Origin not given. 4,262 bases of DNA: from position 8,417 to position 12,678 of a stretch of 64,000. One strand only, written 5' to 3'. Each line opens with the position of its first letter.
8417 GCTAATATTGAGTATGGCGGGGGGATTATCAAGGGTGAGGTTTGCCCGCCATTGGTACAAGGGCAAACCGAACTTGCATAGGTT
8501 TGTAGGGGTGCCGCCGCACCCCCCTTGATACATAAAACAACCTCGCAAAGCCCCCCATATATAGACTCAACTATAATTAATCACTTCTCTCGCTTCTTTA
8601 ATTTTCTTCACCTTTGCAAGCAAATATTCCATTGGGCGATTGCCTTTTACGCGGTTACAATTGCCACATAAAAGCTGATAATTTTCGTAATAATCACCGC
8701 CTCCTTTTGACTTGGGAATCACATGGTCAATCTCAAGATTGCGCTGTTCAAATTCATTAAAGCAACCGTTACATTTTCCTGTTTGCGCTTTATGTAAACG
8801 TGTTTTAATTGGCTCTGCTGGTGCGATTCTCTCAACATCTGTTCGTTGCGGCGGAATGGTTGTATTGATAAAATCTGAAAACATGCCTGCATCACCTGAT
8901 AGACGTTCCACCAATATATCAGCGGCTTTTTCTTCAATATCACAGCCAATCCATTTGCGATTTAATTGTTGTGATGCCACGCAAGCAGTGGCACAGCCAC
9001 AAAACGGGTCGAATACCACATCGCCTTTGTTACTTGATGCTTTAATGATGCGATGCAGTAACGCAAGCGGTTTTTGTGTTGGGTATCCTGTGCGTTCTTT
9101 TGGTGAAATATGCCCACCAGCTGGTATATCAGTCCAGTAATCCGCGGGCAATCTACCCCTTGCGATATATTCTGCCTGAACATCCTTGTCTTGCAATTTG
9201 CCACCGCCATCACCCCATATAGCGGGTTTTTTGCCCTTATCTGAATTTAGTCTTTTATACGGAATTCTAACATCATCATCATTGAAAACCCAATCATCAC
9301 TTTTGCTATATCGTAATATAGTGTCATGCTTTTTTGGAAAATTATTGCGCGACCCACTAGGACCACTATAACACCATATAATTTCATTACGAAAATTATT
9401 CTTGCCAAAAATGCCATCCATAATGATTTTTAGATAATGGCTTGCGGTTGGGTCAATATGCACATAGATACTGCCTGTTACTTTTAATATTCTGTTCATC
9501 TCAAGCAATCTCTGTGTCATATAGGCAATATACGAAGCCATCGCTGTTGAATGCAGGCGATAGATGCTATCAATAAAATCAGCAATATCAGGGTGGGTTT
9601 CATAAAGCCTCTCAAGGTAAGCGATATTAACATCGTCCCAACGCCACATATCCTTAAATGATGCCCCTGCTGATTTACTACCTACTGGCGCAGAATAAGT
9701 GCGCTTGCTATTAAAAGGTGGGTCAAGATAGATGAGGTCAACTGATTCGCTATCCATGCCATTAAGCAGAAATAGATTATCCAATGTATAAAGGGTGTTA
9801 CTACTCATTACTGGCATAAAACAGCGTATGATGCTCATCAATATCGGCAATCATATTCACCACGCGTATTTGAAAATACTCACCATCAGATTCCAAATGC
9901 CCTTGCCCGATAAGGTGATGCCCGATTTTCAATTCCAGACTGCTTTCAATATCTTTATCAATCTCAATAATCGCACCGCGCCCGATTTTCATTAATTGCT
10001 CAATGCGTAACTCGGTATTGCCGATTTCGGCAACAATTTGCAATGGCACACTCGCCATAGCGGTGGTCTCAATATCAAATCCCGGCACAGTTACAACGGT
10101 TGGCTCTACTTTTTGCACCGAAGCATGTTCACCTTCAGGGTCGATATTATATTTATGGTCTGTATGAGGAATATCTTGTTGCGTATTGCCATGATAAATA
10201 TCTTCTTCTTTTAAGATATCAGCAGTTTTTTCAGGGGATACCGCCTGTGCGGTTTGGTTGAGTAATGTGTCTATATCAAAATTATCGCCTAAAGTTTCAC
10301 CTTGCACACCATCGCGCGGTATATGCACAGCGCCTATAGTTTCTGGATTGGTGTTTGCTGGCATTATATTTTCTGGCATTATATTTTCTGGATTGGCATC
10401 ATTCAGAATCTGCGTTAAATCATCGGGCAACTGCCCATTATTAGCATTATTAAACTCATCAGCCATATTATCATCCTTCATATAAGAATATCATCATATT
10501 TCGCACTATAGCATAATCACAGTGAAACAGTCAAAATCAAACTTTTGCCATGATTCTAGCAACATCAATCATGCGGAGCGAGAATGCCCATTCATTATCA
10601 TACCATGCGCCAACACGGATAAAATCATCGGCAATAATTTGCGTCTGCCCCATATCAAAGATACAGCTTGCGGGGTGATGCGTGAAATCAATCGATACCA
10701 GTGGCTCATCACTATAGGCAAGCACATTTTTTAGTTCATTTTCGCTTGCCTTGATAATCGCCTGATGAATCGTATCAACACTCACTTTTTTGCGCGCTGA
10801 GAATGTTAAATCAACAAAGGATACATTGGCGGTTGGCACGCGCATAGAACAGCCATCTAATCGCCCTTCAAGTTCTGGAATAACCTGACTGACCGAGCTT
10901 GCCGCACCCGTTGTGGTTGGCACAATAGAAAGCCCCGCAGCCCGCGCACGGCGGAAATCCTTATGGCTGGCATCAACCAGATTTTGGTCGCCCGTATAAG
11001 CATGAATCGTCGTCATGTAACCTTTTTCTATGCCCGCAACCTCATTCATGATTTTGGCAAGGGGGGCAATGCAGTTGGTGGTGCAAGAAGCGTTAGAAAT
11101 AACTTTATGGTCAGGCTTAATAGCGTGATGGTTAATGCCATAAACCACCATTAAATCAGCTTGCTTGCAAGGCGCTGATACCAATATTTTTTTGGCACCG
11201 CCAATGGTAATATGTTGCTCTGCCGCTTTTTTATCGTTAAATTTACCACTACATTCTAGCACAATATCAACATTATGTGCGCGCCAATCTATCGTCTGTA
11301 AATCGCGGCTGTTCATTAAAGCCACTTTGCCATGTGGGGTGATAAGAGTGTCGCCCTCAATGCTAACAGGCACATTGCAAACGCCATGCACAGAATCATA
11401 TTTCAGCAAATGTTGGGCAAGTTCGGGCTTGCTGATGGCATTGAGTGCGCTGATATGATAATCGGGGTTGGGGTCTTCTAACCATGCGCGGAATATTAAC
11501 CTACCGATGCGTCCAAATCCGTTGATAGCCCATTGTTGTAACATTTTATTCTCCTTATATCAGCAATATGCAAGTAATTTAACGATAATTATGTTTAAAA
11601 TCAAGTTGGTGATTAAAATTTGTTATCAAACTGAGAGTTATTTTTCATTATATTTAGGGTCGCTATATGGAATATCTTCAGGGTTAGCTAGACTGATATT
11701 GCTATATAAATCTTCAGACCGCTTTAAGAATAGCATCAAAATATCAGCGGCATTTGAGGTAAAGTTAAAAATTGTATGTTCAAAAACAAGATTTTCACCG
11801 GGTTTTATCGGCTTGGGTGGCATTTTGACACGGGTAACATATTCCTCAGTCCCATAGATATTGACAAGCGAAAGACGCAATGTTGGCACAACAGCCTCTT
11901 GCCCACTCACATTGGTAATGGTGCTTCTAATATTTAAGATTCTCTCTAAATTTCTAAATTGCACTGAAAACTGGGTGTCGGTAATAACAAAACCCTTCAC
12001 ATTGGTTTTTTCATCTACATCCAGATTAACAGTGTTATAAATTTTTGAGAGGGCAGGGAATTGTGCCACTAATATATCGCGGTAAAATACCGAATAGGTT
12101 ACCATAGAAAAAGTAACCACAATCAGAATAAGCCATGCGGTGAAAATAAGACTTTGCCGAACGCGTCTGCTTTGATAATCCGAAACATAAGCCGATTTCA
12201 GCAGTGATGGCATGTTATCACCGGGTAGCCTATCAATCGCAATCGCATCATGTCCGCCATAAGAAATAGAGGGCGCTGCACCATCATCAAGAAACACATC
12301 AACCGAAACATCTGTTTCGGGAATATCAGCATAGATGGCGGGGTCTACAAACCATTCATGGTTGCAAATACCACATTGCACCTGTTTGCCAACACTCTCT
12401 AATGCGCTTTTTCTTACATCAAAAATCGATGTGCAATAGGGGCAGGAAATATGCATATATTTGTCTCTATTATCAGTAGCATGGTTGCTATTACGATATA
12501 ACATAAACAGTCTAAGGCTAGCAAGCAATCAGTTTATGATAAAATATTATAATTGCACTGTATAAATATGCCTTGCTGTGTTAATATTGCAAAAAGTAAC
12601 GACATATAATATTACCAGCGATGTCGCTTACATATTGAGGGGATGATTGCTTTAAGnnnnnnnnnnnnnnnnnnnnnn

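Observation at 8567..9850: Single-polypeptide fusion of a beta-class amino-MTase to an HNH nuclease, embedded at the end of a fliN-gap operon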

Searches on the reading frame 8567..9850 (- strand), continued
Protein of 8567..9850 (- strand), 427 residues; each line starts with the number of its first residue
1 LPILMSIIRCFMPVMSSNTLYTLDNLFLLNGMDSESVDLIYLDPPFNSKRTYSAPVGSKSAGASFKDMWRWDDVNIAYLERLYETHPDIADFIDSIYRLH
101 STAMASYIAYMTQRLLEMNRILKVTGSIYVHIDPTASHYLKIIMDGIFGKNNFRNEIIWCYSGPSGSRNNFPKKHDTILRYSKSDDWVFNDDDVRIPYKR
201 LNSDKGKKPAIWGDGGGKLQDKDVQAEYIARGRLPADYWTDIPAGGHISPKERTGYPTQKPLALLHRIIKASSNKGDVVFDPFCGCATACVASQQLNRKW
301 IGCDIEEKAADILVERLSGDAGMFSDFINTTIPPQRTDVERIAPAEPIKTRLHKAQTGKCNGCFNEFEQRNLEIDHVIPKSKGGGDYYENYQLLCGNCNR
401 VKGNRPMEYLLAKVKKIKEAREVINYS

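Call 86: search_protein_families(library=phrogs, proteins=[L092:4057-4989:+, L092:4992-5516:+, L092:5998-7206:+, L092:7848-9368:-, L092:9371-11437:-, L092:11437-13047:-, L090:1874-3109:+, L090:4159-4836:+, L090:5818-7209:+, L090:7279-8283:-], max_evalue=0.00001)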
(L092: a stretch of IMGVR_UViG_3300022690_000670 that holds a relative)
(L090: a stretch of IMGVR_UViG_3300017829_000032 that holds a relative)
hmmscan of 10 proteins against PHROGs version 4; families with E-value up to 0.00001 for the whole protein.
L092:4057-4989:+ (310 aa): 0 families

L092:4992-5516:+ (174 aa): 0 families

L092:5998-7206:+ (402 aa): 27 families (the best 25 are shown)
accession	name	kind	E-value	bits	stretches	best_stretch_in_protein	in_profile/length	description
phrog_67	-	other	7.4e-58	198.2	1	3-299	122-342/743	DNA methyltransferase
phrog_498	-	other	1.8e-18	67.4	1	17-300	216-420/633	DNA methyltransferase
phrog_3008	-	other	1.3e-17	64.9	1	212-301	123-212/244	DNA methyltransferase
phrog_2118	-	DNA, RNA and nucleotide metabolism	2.1e-16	61.3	1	313-394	153-234/301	HNH endonuclease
phrog_2214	-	DNA, RNA and nucleotide metabolism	2.3e-11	44.5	1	322-392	179-247/429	HNH endonuclease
phrog_6050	-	DNA, RNA and nucleotide metabolism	2.3e-11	44.2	1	327-385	302-361/402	HNH endonuclease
phrog_1035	-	DNA, RNA and nucleotide metabolism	3.3e-11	44.6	1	329-387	152-216/271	endonuclease VII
phrog_5718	-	DNA, RNA and nucleotide metabolism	5e-11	43.2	1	324-395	116-187/394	HNH endonuclease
phrog_23085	-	unknown function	5.6e-11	43.3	1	216-296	24-101/138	-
phrog_8660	-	DNA, RNA and nucleotide metabolism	5.7e-11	43.9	1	329-392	117-187/196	HNH endonuclease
phrog_18293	-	other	1.6e-10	42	1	210-300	16-107/119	methyltransferase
phrog_23148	-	unknown function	5.1e-10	40.6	1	237-296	83-142/165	-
phrog_9645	-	DNA, RNA and nucleotide metabolism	2.3e-09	38.2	1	338-386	25-75/168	HNH endonuclease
phrog_338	-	DNA, RNA and nucleotide metabolism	4.3e-09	37.2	1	349-385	227-263/340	HNH endonuclease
phrog_7785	-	DNA, RNA and nucleotide metabolism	6.7e-09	36.9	1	322-384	56-114/147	HNH endonuclease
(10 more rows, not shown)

L092:7848-9368:- (506 aa): 4 families
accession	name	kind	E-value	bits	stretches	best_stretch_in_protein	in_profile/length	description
phrog_863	-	tail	1.6e-29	104.4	1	230-505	319-604/690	tail fiber assembly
phrog_21412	-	tail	6e-14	51.8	1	321-505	1262-1451/1452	tail fiber protein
phrog_454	-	tail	8.2e-10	38.4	1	129-490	1019-1356/1376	tail fiber protein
phrog_6202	-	tail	8.4e-08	32.8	1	151-499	397-631/636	tail fiber protein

L092:9371-11437:- (688 aa): 0 families

L092:11437-13047:- (536 aa): 0 families

L090:1874-3109:+ (411 aa): 4 families
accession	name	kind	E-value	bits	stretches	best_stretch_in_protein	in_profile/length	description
phrog_1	-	integration and excision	8.7e-53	181.5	1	70-401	102-448/611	integrase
phrog_216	-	integration and excision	3.1e-26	93.2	1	225-401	51-237/301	integrase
phrog_7685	-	integration and excision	1.8e-08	35.3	1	294-399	129-234/240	integrase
phrog_37709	-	unknown function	5.1e-07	30.7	1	190-280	20-109/116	-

L090:4159-4836:+ (225 aa): 0 families

L090:5818-7209:+ (463 aa): 24 families
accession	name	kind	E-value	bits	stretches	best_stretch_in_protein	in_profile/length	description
phrog_67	-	other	4.4e-51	175.8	1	55-355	114-347/743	DNA methyltransferase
phrog_498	-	other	3.6e-22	79.6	1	73-352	214-421/633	DNA methyltransferase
phrog_3008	-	other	4e-17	63.3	1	283-356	143-216/244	DNA methyltransferase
phrog_1035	-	DNA, RNA and nucleotide metabolism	1.4e-12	49.1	1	383-459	141-224/271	endonuclease VII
phrog_2118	-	DNA, RNA and nucleotide metabolism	1.5e-12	48.7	1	390-452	166-228/301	HNH endonuclease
phrog_6050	-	DNA, RNA and nucleotide metabolism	5e-12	46.3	1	393-455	304-369/402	HNH endonuclease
phrog_23148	-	unknown function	1.3e-10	42.6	1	277-368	72-163/165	-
phrog_23085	-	unknown function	3.5e-10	40.7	1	286-351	40-105/138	-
phrog_18293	-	other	5.6e-10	40.2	1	287-350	43-106/119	methyltransferase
phrog_5718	-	DNA, RNA and nucleotide metabolism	8.7e-10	39.1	1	391-452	119-180/394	HNH endonuclease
phrog_2214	-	DNA, RNA and nucleotide metabolism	3.7e-09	37.2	1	389-451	182-242/429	HNH endonuclease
phrog_16726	-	DNA, RNA and nucleotide metabolism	1.5e-08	35.8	1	390-453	83-148/308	HNH endonuclease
phrog_6952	-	other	1.5e-08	35.7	1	290-341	114-165/181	DNA methyltransferase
phrog_6025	-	other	1.5e-08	35.5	0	160-251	66-156/192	DNA methyltransferase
phrog_9645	-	DNA, RNA and nucleotide metabolism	1.4e-07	32.3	1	402-447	25-71/168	HNH endonuclease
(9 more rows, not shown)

L090:7279-8283:- (334 aa): 0 families

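Call 89: search_protein_representatives(protein=window:8570-9808:-)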
Query: 413 residues. Proteins with E-value up to 0.001 (for the whole library): 37552; up to 1e-10: 10906; up to 1e-30: 3380. The best 150 are listed.
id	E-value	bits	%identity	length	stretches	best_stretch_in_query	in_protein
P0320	1.5e-206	703.2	48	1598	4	3-333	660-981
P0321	3.8e-132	458.1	62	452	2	3-182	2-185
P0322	1.2e-128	446.5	58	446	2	223-405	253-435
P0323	1.0e-124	433.6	55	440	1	3-405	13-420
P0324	2.6e-120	419.0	46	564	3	90-323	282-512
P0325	8.7e-119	414.0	63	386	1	3-316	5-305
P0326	5.3e-116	404.9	51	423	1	3-404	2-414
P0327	4.2e-115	401.9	50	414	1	6-400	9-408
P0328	6.0e-115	401.4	54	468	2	223-408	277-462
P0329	1.8e-114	399.9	49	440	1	5-407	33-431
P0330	3.4e-111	389.0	48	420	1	2-401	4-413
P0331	1.4e-109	383.7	51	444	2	4-176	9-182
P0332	1.7e-109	383.4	47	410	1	3-406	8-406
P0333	2.0e-108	379.9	55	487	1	2-308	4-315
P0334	9.5e-108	377.7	48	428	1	4-402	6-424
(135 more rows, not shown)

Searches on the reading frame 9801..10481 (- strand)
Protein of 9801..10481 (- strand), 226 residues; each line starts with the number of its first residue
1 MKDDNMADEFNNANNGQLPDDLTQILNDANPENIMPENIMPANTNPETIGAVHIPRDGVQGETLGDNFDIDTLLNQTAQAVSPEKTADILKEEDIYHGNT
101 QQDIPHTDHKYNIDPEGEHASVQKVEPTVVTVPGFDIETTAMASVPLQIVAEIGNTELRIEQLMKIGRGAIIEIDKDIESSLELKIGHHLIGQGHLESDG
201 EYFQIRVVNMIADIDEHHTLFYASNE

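Call 3: search_protein_families(library=pfam, proteins=[window:9801-10481:-], max_evalue=0.01)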
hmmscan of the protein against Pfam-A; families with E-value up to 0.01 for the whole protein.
window:9801-10481:- (226 aa): 1 family
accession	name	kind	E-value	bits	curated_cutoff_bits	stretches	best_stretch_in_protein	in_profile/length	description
PF01052.25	FliMN_C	-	5.4e-13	49.1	23.8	1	142-211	3-72/73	Type III flagellar switch regulator (C-ring) FliN C-term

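Call 4: search_protein_families(library=ncbifam, proteins=[window:9801-10481:-], max_evalue=0.01)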
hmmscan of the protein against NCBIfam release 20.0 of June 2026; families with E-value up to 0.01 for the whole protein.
window:9801-10481:- (226 aa): 8 families
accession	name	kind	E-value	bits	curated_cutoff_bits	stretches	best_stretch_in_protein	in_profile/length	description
TIGR02480.1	fliN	equivalog_domain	1.2e-11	44.3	84.05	1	140-211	3-74/77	flagellar motor switch protein FliN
NF005995.1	PRK08119.1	equivalog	4.2e-09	36.4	218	1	97-213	258-372/376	flagellar motor switch phosphatase FliY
TIGR02551.1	SpaO_YscQ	equivalog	2.3e-07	31.1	100.8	1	57-196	196-286/300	type III secretion system cytoplasmic ring protein SctQ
NF006273.1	PRK08433.1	equivalog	3.7e-07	30.4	114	1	145-212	21-87/100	flagellar motor switch protein FliN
TIGR01397.1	fliM_switch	equivalog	1.8e-06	27.4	219.6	1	141-207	249-315/320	flagellar motor switch protein FliM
NF005277.0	PRK06789.1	equivalog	1.3e-05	25.1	81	1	144-202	6-65/74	flagellar motor switch protein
NF005275.1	PRK06782.1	equivalog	2.4e-05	23.3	681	1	103-211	427-516/516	flagellar motor switch protein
NF005956.0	PRK08035.1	equivalog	4.6e-05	22.8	230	1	140-208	246-314/323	YscQ/HrcQ family type III secretion apparatus protein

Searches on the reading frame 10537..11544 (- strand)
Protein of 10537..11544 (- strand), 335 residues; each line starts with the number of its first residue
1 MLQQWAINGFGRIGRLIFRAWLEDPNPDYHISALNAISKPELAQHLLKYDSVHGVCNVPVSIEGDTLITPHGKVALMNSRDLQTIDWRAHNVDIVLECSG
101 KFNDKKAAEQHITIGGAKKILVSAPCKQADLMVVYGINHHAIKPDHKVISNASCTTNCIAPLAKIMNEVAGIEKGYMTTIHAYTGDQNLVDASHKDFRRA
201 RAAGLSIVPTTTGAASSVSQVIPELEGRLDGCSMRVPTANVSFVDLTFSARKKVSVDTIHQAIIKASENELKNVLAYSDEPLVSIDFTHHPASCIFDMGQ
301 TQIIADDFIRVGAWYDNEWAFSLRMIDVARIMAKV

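Call 3: search_protein_families(library=pfam, proteins=[window:10537-11544:-], max_evalue=0.01)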
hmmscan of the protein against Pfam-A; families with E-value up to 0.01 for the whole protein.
window:10537-11544:- (335 aa): 2 families
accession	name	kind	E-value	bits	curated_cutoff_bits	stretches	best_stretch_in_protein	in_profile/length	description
PF02800.25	Gp_dh_C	-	1.6e-58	197.2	24.4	1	159-315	1-158/158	Glyceraldehyde 3-phosphate dehydrogenase, C-terminal domain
PF00044.30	Gp_dh_N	-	9.4e-29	100.1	31.7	1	6-105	4-101/101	Glyceraldehyde 3-phosphate dehydrogenase, NAD binding domain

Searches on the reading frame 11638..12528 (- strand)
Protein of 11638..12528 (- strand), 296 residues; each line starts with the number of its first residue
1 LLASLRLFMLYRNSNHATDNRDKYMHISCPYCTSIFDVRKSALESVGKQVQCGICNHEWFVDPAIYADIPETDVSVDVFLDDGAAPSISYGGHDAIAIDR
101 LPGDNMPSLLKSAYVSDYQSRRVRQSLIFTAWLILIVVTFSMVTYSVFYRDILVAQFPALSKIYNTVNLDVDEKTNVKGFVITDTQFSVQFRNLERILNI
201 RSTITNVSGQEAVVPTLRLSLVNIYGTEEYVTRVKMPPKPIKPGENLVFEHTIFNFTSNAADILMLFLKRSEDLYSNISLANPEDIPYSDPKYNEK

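Call 3: search_protein_families(library=pfam, proteins=[window:11638-12528:-], max_evalue=0.01)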
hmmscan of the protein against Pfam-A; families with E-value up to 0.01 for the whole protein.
window:11638-12528:- (296 aa): 3 families
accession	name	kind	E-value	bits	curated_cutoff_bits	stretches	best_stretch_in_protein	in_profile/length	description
PF13717.11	Zn_ribbon_4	-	9.7e-07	29.1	30.3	1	25-60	1-36/36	zinc-ribbon domain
PF13719.11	Zn_ribbon_5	-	2.7e-06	27.5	29.3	1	25-57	1-33/37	zinc-ribbon domain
PF11906.13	DUF3426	-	0.00018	22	27.7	1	133-227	1-98/147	Protein of unknown function (DUF3426)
